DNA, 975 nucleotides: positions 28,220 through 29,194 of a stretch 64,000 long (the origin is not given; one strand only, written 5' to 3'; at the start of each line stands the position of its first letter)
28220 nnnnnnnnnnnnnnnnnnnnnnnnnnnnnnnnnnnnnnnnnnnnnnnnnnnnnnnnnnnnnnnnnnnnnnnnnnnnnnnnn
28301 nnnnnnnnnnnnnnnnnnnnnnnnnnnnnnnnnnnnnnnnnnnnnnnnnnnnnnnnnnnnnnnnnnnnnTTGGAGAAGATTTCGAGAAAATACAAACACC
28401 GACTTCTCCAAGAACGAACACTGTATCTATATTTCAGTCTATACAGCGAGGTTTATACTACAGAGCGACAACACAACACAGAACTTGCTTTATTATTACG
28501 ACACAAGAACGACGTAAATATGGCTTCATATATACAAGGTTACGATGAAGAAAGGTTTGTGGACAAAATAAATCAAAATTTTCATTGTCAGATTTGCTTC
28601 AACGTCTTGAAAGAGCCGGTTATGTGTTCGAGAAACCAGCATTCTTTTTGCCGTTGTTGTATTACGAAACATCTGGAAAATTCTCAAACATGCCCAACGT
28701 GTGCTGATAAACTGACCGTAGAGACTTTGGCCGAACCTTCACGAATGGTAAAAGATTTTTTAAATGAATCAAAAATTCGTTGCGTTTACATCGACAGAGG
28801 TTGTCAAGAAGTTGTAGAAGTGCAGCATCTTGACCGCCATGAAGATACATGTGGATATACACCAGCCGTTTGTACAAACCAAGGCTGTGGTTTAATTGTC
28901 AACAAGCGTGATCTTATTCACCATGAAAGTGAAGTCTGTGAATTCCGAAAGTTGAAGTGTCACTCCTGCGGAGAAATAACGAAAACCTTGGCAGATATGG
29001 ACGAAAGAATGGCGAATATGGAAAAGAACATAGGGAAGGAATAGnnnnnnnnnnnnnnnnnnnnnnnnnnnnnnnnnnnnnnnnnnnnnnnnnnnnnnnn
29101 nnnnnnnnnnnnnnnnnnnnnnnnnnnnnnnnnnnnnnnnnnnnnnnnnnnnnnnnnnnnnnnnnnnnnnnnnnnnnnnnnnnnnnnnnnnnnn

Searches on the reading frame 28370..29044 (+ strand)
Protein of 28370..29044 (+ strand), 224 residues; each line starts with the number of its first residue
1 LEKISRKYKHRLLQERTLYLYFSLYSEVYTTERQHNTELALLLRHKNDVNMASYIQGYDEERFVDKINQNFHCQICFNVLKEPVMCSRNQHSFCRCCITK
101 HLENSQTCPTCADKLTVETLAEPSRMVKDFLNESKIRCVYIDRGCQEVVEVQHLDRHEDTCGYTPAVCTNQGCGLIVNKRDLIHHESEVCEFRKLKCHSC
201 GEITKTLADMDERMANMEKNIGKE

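Call 5: search_protein_families(library=pfam, proteins=[window:28370-29044:+], max_evalue=0.01)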
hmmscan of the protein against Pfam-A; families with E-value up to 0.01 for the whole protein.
window:28370-29044:+ (224 aa): 9 families
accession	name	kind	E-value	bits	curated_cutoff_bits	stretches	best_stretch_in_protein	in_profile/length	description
PF13923.12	zf-C3HC4_2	-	2.3e-08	34.1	27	1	73-111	2-40/40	Zinc finger, C3HC4 type (RING finger)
PF00097.31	zf-C3HC4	-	3.5e-06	27.2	21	1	73-111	1-40/40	Zinc finger, C3HC4 type (RING finger)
PF04564.21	U-box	-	9.2e-06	26.2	21.4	1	70-122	4-56/73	U-box domain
PF02176.24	zf-TRAF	-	4.2e-05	24.6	27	1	157-201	1-49/60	TRAF-type zinc finger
PF21361.3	Sina_ZnF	-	0.00038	21.2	32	1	138-171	10-43/77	Sina, zinc finger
PF13639.12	zf-RING_2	-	0.00044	20.9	27.3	1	72-111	2-43/44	Ring finger domain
PF13445.12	zf-RING_UBOX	-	0.0041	17.5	25.2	1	73-109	1-39/39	RING-type zinc-finger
PF14835.12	zf-RING_6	-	0.0042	17.4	35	1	67-112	4-47/65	zf-RING of BARD1-type protein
PF16685.11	zf-RING_10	-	0.0047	17.4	31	1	72-114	2-46/70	zinc RING finger of MSL2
